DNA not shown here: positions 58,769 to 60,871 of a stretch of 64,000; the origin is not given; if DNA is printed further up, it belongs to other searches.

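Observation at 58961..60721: Exported caspase-like protease fused to a PstS-derived binding domain that has lost the phosphate ligands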

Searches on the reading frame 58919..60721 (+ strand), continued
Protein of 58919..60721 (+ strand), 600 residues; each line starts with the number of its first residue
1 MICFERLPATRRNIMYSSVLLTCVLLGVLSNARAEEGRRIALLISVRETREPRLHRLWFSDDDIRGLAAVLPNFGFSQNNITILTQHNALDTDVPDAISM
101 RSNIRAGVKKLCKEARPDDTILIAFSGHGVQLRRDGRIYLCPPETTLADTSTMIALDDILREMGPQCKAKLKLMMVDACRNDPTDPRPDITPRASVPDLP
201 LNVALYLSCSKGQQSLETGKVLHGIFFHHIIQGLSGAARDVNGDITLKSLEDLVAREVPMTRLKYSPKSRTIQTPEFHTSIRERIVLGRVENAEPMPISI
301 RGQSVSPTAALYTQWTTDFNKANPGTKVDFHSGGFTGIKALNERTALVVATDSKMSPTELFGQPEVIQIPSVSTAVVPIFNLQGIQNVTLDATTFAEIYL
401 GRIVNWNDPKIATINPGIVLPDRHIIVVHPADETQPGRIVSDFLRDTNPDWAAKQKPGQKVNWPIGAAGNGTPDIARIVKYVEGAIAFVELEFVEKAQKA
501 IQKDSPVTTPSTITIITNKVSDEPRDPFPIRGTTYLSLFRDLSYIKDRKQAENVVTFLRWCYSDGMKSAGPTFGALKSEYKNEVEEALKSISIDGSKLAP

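Call 59: search_protein_families(library=pfam, proteins=[P0106, P0069, P0095, P0104, P0115, P0099, P0072, P0126, P0180, P0073], max_evalue=0.001)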
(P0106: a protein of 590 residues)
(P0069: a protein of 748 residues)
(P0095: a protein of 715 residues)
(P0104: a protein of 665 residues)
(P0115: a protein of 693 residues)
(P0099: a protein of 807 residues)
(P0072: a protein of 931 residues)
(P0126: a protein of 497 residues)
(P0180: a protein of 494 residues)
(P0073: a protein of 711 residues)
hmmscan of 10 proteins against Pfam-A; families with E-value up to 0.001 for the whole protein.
P0106 (590 aa): 4 families
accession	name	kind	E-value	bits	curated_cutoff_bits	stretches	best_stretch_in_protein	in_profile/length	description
PF00656.27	Peptidase_C14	-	5.3e-41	141.2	21.4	1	26-252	1-233/233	Caspase domain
PF12849.12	PBP_like_2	-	1.8e-35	123.5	27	1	277-555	10-264/267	PBP superfamily domain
PF01547.30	SBP_bac_1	-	6.3e-16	59.7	26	1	289-559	8-305/307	Bacterial extracellular solute-binding protein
PF12727.12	PBP_like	-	0.00064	19.4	27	0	300-426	7-115/193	PBP superfamily domain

P0069 (748 aa): 4 families
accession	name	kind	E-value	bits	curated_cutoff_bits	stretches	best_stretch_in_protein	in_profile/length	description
PF12849.12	PBP_like_2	-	3.1e-85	286.6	27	2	61-354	11-264/267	PBP superfamily domain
PF01547.30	SBP_bac_1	-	3.1e-31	110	26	2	438-704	9-300/307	Bacterial extracellular solute-binding protein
PF12727.12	PBP_like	-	5.6e-13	48.9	27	0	444-495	2-51/193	PBP superfamily domain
PF13343.11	SBP_bac_6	-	0.00013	22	24.6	0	599-705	104-203/245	Bacterial extracellular solute-binding protein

P0095 (715 aa): 3 families
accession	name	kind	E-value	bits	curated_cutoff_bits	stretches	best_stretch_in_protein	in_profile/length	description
PF12849.12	PBP_like_2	-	3.5e-36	125.8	27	1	389-672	7-264/267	PBP superfamily domain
PF00656.27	Peptidase_C14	-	3.3e-34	119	21.4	1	38-250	1-224/233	Caspase domain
PF12727.12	PBP_like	-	9.3e-05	22.1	27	0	416-541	8-115/193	PBP superfamily domain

P0104 (665 aa): 2 families
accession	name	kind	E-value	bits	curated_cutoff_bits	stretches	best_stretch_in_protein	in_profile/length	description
PF12849.12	PBP_like_2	-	2.4e-41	142.7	27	1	339-619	6-262/267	PBP superfamily domain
PF12727.12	PBP_like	-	6.3e-06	25.9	27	1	368-494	9-117/193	PBP superfamily domain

P0115 (693 aa): 3 families
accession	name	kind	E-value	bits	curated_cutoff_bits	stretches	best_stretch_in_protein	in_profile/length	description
PF12849.12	PBP_like_2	-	2.6e-35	122.9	27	1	366-651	6-264/267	PBP superfamily domain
PF00656.27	Peptidase_C14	-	1.2e-31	110.6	21.4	1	33-249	1-227/233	Caspase domain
PF12727.12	PBP_like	-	0.00025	20.7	27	0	391-520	4-115/193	PBP superfamily domain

P0099 (807 aa): 1 family
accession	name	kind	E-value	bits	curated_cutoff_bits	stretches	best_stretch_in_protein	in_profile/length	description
PF12849.12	PBP_like_2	-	8.5e-46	157.3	27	2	323-613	12-262/267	PBP superfamily domain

P0072 (931 aa): 4 families
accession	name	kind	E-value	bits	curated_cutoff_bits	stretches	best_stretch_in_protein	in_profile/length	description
PF12849.12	PBP_like_2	-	2.7e-83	280.3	27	2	611-896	9-267/267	PBP superfamily domain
PF01547.30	SBP_bac_1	-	2.7e-31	110.2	26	2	615-899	5-307/307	Bacterial extracellular solute-binding protein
PF12727.12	PBP_like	-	2.1e-12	47.1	27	1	631-834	2-179/193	PBP superfamily domain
PF03466.25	LysR_substrate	-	3.9e-05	23.6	28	0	280-329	15-64/209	LysR substrate binding domain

P0126 (497 aa): 4 families
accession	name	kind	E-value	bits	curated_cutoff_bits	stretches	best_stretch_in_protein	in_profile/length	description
PF12849.12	PBP_like_2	-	2e-41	143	27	1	178-461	11-266/267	PBP superfamily domain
PF07833.16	Cu_amine_oxidN1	-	1.4e-28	99.4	24.2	2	32-82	50-100/108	Copper amine oxidase N-terminal domain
PF01547.30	SBP_bac_1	-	2.5e-13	51.2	26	1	179-463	4-305/307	Bacterial extracellular solute-binding protein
PF12727.12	PBP_like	-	0.00067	19.3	27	0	201-325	7-114/193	PBP superfamily domain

P0180 (494 aa): 3 families
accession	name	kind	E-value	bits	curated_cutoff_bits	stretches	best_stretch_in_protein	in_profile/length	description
PF12849.12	PBP_like_2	-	3.4e-40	138.9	27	1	161-449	9-263/267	PBP superfamily domain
PF01547.30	SBP_bac_1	-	1e-14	55.7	26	1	165-396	5-239/307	Bacterial extracellular solute-binding protein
PF12727.12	PBP_like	-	3.9e-05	23.3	27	1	182-312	3-115/193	PBP superfamily domain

P0073 (711 aa): 3 families
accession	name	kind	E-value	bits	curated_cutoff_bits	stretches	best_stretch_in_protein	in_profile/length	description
PF12849.12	PBP_like_2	-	6e-76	256.2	27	2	390-667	10-260/267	PBP superfamily domain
PF01547.30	SBP_bac_1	-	2e-30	107.3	26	2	52-329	4-300/307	Bacterial extracellular solute-binding protein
PF12727.12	PBP_like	-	4.5e-12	45.9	27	0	499-607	78-176/193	PBP superfamily domain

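Call 63: find_homologous_proteins(query=A7, max_evalue=1e-40)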
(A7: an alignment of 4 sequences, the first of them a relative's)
Query A7 (4 sequences) (590 aa, profile of the alignment): 7964 proteins with E <= 1e-40 among 8000 candidates; the best 120 are listed.
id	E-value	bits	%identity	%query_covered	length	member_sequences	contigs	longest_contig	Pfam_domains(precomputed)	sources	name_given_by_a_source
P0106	6.5e-278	942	100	100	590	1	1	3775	PF00656.28,PF01547.31,PF12849.13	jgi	jgi:phosphate transport system substrate-binding protein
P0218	5.1e-216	737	57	99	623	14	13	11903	PF00656.28,PF12727.13,PF01547.31,PF12849.13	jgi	jgi:phosphate transport system substrate-binding protein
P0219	6.3e-216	737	58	98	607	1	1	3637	PF00656.28,PF12727.13,PF01547.31,PF12849.13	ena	-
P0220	6.7e-213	727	57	96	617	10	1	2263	PF00656.28,PF12727.13,PF12849.13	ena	-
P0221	2.4e-210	719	55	98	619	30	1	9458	PF00656.28,PF12849.13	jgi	jgi:phosphate transport system substrate-binding protein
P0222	2.5e-210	719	58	96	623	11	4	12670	PF00656.28,PF12727.13,PF12849.13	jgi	jgi:phosphate transport system substrate-binding protein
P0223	1.1e-209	716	57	96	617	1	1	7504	PF00656.28,PF12727.13,PF01547.31,PF12849.13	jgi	jgi:phosphate transport system substrate-binding protein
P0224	5.3e-209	714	57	96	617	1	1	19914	PF00656.28,PF12727.13,PF01547.31,PF12849.13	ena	-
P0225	5.6e-209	714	55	98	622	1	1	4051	PF00656.28,PF12727.13,PF12849.13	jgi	jgi:phosphate transport system substrate-binding protein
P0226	1.3e-208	713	55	98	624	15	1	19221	PF00656.28,PF12727.13,PF01547.31,PF12849.13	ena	-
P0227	2.1e-208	712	57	96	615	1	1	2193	PF00656.28,PF12727.13,PF01547.31,PF12849.13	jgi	jgi:phosphate transport system substrate-binding protein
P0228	3.9e-208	711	57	96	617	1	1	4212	PF00656.28,PF12727.13,PF01547.31,PF12849.13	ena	-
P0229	8.3e-208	710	57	96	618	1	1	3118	PF00656.28,PF12727.13,PF01547.31,PF12849.13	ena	-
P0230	8.8e-208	710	57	96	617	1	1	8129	PF00656.28,PF12727.13,PF01547.31,PF12849.13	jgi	jgi:phosphate transport system substrate-binding protein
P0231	1.0e-207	710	57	96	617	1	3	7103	PF00656.28,PF12727.13,PF01547.31,PF12849.13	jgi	jgi:phosphate transport system substrate-binding protein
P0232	1.8e-207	709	56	96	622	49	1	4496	PF00656.28,PF12727.13,PF12849.13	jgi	jgi:phosphate transport system substrate-binding protein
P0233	1.9e-207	709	57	96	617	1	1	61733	PF00656.28,PF12727.13,PF01547.31,PF12849.13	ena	-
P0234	2.1e-207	709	57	96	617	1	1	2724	PF00656.28,PF12727.13,PF01547.31,PF12849.13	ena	-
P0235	2.4e-207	709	64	45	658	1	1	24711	PF00656.28,PF01547.31,PF12849.13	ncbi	-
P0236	4.9e-207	708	57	96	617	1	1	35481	PF00656.28,PF12727.13,PF01547.31,PF12849.13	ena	-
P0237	6.2e-207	707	57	96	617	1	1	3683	PF00656.28,PF12727.13,PF01547.31,PF12849.13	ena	-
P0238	6.7e-207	707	57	96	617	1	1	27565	PF00656.28,PF12727.13,PF01547.31,PF12849.13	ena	-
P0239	1.5e-206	706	56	96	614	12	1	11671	PF00656.28,PF12727.13,PF12849.13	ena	-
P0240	1.7e-206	706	56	98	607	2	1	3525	PF00656.28,PF12727.13,PF01547.31,PF12849.13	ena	-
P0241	8.7e-206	704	56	96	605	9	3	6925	PF00656.28,PF12727.13,PF01547.31,PF12849.13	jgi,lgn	jgi:phosphate transport system substrate-binding protein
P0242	1.4e-205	703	57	96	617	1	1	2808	PF00656.28,PF12727.13,PF01547.31,PF12849.13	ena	-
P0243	2.5e-205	702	56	98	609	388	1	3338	PF00656.28,PF12727.13,PF01547.31,PF12849.13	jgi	jgi:phosphate transport system substrate-binding protein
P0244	2.9e-205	702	57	96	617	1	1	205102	PF00656.28,PF12727.13,PF01547.31,PF12849.13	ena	-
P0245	3.5e-205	702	57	96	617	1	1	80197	PF00656.28,PF12727.13,PF01547.31,PF12849.13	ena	-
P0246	4.0e-205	701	57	96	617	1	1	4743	PF00656.28,PF12727.13,PF01547.31,PF12849.13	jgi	jgi:phosphate transport system substrate-binding protein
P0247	4.8e-205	701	57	96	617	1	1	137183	PF00656.28,PF12727.13,PF01547.31,PF12849.13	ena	-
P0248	5.1e-205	701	55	99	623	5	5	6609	PF00656.28,PF12727.13,PF01547.31,PF12849.13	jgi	jgi:phosphate transport system substrate-binding protein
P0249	7.5e-205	700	57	96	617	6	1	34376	PF00656.28,PF12727.13,PF01547.31,PF12849.13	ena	-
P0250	7.5e-205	700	55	96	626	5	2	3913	PF00656.28,PF12727.13,PF12849.13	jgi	jgi:phosphate transport system substrate-binding protein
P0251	9.1e-205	700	56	96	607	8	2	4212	PF00656.28,PF12727.13,PF01547.31,PF12849.13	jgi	jgi:phosphate transport system substrate-binding protein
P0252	1.7e-204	699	57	96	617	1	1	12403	PF00656.28,PF12727.13,PF01547.31,PF12849.13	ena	-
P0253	1.8e-204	699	57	96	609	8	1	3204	PF00656.28,PF01547.31,PF12849.13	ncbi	-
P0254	2.3e-204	699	56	98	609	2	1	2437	PF00656.28,PF12727.13,PF01547.31,PF12849.13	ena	-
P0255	3.1e-204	698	54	99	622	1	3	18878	PF00656.28,PF12727.13,PF12849.13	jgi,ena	jgi:phosphate transport system substrate-binding protein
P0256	3.8e-204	698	56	96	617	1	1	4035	PF00656.28,PF12727.13,PF01547.31,PF12849.13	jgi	jgi:phosphate transport system substrate-binding protein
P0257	2.2e-203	696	57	54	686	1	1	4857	PF00656.28,PF12849.13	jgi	jgi:phosphate transport system substrate-binding protein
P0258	6.0e-203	694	57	96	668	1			PF00656.28,PF12849.13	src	-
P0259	3.5e-202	692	56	96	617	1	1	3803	PF00656.28,PF12727.13,PF01547.31,PF12849.13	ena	-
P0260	1.0e-195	670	57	95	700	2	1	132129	PF00656.28,PF01547.31,PF12849.13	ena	-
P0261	1.5e-189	650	56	92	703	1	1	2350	PF00656.28,PF12727.13,PF12849.13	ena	-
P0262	4.6e-176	605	56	84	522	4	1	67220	PF00656.28,PF01547.31,PF12849.13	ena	-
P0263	8.1e-176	605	38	96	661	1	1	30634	PF00656.28,PF12727.13,PF01547.31,PF12849.13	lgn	-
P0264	4.4e-172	592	54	83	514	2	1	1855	PF00656.28,PF12727.13,PF01547.31,PF12849.13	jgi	jgi:phosphate transport system substrate-binding protein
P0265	1.1e-160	554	-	-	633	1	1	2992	PF00656.28,PF12849.13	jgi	jgi:phosphate transport system substrate-binding protein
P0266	1.6e-156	541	60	75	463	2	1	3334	PF00656.28,PF01547.31,PF12849.13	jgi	jgi:Caspase domain/PBP superfamily domain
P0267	3.4e-146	507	54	54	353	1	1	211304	PF12849.13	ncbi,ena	-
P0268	7.6e-146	505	56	53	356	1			PF12727.13,PF12849.13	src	-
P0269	1.4e-145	505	57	52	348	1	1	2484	PF12727.13,PF12849.13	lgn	-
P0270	1.6e-145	504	60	51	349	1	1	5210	PF12727.13,PF12849.13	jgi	-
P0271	1.6e-145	504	60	51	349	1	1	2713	PF12849.13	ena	-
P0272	1.6e-145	504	60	51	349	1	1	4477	PF12849.13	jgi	-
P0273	1.8e-145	504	61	52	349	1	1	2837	PF12727.13,PF12849.13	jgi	jgi:phosphate transport system substrate-binding protein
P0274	2.0e-145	504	60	53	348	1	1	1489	PF12727.13,PF12849.13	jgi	jgi:phosphate transport system substrate-binding protein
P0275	2.2e-145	504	60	51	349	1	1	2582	PF12727.13,PF12849.13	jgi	jgi:phosphate transport system substrate-binding protein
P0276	2.8e-145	504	60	53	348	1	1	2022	PF12727.13,PF12849.13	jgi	jgi:phosphate transport system substrate-binding protein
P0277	3.0e-145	503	60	51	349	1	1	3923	PF12727.13,PF12849.13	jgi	jgi:phosphate transport system substrate-binding protein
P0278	3.4e-145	503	61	53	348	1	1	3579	PF12727.13,PF12849.13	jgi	jgi:phosphate transport system substrate-binding protein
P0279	3.4e-145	503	60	52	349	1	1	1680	PF12727.13,PF12849.13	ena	-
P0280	3.6e-145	503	60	52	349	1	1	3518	PF12727.13,PF12849.13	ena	-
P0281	3.8e-145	503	60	51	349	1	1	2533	PF12849.13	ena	-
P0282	3.8e-145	503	60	51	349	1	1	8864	PF12849.13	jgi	-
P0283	3.9e-145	503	60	53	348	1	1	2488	PF12727.13,PF12849.13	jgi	jgi:phosphate transport system substrate-binding protein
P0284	4.0e-145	503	59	52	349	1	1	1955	PF01547.31,PF12849.13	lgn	-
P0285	4.3e-145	503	57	53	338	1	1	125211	PF01547.31,PF12849.13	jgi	-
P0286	4.4e-145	503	61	52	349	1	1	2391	PF12727.13,PF12849.13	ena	-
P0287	4.5e-145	503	60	52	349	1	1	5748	PF12727.13,PF12849.13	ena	-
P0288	4.5e-145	503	60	51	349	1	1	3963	PF12849.13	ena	-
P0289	5.3e-145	503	60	51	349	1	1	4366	PF12727.13,PF12849.13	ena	-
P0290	5.4e-145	503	61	52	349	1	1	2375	PF12727.13,PF12849.13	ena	-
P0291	6.3e-145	502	59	51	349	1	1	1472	PF12849.13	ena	-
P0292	7.2e-145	502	61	52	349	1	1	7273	PF12727.13,PF12849.13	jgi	-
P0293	7.3e-145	502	60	51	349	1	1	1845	PF12849.13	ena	-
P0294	7.6e-145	502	61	52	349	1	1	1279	PF12727.13,PF12849.13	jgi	jgi:phosphate transport system substrate-binding protein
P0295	7.7e-145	502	60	52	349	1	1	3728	PF12727.13,PF12849.13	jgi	jgi:phosphate transport system substrate-binding protein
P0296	8.1e-145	502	61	53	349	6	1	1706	PF12727.13,PF12849.13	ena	-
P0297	8.4e-145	502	60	51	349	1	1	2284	PF12727.13,PF12849.13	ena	-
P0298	8.8e-145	502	56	52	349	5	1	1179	PF12849.13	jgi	-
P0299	8.9e-145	502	59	53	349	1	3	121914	PF12727.13,PF12849.13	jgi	jgi:phosphate transport system substrate-binding protein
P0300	8.9e-145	502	60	52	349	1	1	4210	PF12727.13,PF12849.13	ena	-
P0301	1.1e-144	502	58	53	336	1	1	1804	PF01547.31,PF12849.13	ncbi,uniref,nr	ncbi:phosphate ABC transporter substrate-binding protein PstS [Rhodopseudomonas sp. B29]|uniref:phos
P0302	1.2e-144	501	54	54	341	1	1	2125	PF01547.31,PF12849.13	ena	-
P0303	1.3e-144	501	55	54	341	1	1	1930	PF01547.31,PF12849.13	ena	-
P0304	1.4e-144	501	59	51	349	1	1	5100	PF12727.13,PF12849.13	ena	-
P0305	1.5e-144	501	54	54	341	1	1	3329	PF01547.31,PF12849.13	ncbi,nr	ncbi:MAG: phosphate ABC transporter substrate-binding protein PstS [Bradyrhizobiaceae bacterium]|nr:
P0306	1.7e-144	501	60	52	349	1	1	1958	PF12727.13,PF12849.13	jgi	jgi:phosphate transport system substrate-binding protein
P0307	1.7e-144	501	55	54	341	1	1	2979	PF01547.31,PF12849.13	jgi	jgi:phosphate transport system substrate-binding protein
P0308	1.8e-144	501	60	52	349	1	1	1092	PF12727.13,PF12849.13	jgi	jgi:phosphate transport system substrate-binding protein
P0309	1.8e-144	501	55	53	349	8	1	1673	PF12727.13,PF12849.13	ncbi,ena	-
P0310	1.8e-144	501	-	-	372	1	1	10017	PF12849.13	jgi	jgi:phosphate transport system substrate-binding protein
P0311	1.9e-144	501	60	53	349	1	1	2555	PF12727.13,PF12849.13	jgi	-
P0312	1.9e-144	501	57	53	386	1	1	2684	PF12727.13,PF12849.13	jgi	jgi:phosphate transport system substrate-binding protein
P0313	1.9e-144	501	60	52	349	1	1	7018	PF12727.13,PF12849.13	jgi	jgi:phosphate transport system substrate-binding protein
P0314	2.1e-144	501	56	53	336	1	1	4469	PF12849.13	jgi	jgi:phosphate transport system substrate-binding protein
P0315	2.4e-144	501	60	52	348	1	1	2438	PF12727.13,PF12849.13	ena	-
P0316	2.5e-144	500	60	52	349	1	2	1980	PF12727.13,PF12849.13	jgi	jgi:phosphate transport system substrate-binding protein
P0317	2.6e-144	500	54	54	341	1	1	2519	PF01547.31,PF12849.13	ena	-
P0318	2.6e-144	500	54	54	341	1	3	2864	PF01547.31,PF12849.13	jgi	-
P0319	2.7e-144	500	54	54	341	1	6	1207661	PF01547.31,PF12849.13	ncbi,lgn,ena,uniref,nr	ncbi:Phosphate-binding protein PstS precursor [Afipia felis]|uniref:Phosphate-binding protein PstS n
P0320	2.7e-144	500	60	53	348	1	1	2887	PF12727.13,PF12849.13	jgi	jgi:phosphate transport system substrate-binding protein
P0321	2.8e-144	500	55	54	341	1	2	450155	PF01547.31,PF12849.13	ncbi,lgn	-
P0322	3.0e-144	500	55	54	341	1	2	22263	PF01547.31,PF12849.13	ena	-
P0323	3.1e-144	500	57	53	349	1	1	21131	PF12727.13,PF12849.13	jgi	jgi:phosphate transport system substrate-binding protein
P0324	3.6e-144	500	56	52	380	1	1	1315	PF12849.13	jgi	jgi:phosphate transport system substrate-binding protein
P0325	3.7e-144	500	55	52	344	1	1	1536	PF12727.13,PF12849.13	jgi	jgi:phosphate transport system substrate-binding protein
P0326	3.7e-144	500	55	52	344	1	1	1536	PF12727.13,PF12849.13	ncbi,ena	-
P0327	4.0e-144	500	55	54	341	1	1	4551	PF01547.31,PF12849.13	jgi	jgi:phosphate transport system substrate-binding protein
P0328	4.0e-144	500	54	52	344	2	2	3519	PF12849.13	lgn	-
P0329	4.3e-144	500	55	54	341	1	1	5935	PF01547.31,PF12849.13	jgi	jgi:phosphate transport system substrate-binding protein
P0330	4.4e-144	500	60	52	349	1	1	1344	PF12727.13,PF12849.13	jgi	jgi:phosphate transport system substrate-binding protein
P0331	4.5e-144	500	56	52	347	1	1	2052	PF12849.13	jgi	jgi:phosphate transport system substrate-binding protein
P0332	4.7e-144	500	60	52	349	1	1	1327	PF12727.13,PF12849.13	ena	-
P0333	5.0e-144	499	59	53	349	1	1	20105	PF12727.13,PF12849.13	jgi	jgi:phosphate transport system substrate-binding protein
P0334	5.2e-144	499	56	52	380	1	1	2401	PF12849.13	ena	-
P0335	5.4e-144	499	56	52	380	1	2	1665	PF12849.13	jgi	jgi:phosphate transport system substrate-binding protein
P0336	5.5e-144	499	58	51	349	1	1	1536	PF12849.13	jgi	-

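Call 64: find_encoding_contigs(protein=P0244, flank=8000, max_places=2)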
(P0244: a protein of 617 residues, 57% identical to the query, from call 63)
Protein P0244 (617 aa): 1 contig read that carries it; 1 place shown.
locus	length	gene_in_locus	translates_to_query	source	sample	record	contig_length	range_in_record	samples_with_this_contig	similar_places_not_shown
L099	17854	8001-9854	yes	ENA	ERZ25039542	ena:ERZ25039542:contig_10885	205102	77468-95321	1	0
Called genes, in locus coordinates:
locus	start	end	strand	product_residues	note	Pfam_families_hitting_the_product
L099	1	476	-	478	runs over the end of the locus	PF13433:Peripla_BP_5 (faint), PF13458:Peripla_BP_6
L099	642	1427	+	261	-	PF25213:HVO_A0261_N (weak), PF09339:HTH_IclR, PF01614:IclR_C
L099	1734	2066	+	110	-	PF11794:HpaB_N (weak)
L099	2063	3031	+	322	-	PF11794:HpaB_N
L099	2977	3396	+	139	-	PF03241:HpaB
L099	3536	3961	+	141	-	PF01243:PNPOx_N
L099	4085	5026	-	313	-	PF01548:DEDD_Tnp_IS110, PF02371:Transposase_20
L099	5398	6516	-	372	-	PF03401:TctC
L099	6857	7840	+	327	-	PF03401:TctC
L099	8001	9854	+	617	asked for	PF00656:Peptidase_C14, PF12849:PBP_like_2, PF01547:SBP_bac_1, PF12727:PBP_like (faint)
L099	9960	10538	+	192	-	-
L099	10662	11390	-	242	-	PF02463:SMC_N (weak), PF00005:ABC_tran, PF13304:AAA_21 (faint)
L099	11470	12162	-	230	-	PF00528:BPD_transp_1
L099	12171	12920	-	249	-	PF00528:BPD_transp_1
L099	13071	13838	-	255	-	PF00497:SBP_bac_3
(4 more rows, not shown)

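Call 65: find_encoding_contigs(protein=P0260, flank=8000, max_places=2)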
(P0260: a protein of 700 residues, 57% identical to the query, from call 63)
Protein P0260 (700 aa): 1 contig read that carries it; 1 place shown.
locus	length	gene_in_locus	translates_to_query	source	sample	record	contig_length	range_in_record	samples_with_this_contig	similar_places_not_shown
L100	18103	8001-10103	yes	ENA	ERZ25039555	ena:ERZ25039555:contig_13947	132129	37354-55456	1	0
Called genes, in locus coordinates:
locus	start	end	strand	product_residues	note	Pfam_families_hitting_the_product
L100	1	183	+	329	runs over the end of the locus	PF23023:Anti-Pycsar_Apyc1, PF00753:Lactamase_B, PF12706:Lactamase_B_2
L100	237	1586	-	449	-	PF13433:Peripla_BP_5 (faint), PF13458:Peripla_BP_6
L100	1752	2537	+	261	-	PF25213:HVO_A0261_N (weak), PF09339:HTH_IclR, PF01614:IclR_C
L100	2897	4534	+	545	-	PF11794:HpaB_N, PF03241:HpaB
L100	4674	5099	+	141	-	PF01243:PNPOx_N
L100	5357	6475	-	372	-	PF03401:TctC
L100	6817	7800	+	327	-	PF03401:TctC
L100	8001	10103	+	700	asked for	PF00656:Peptidase_C14, PF12849:PBP_like_2, PF01547:SBP_bac_1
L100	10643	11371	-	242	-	PF02463:SMC_N (weak), PF00005:ABC_tran, PF13304:AAA_21 (faint)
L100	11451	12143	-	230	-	PF00528:BPD_transp_1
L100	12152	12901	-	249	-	PF00528:BPD_transp_1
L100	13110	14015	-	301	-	PF00497:SBP_bac_3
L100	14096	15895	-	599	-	PF07167:PhaC_N, PF00561:Abhydrolase_1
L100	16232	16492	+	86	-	-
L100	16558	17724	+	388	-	PF00155:Aminotran_1_2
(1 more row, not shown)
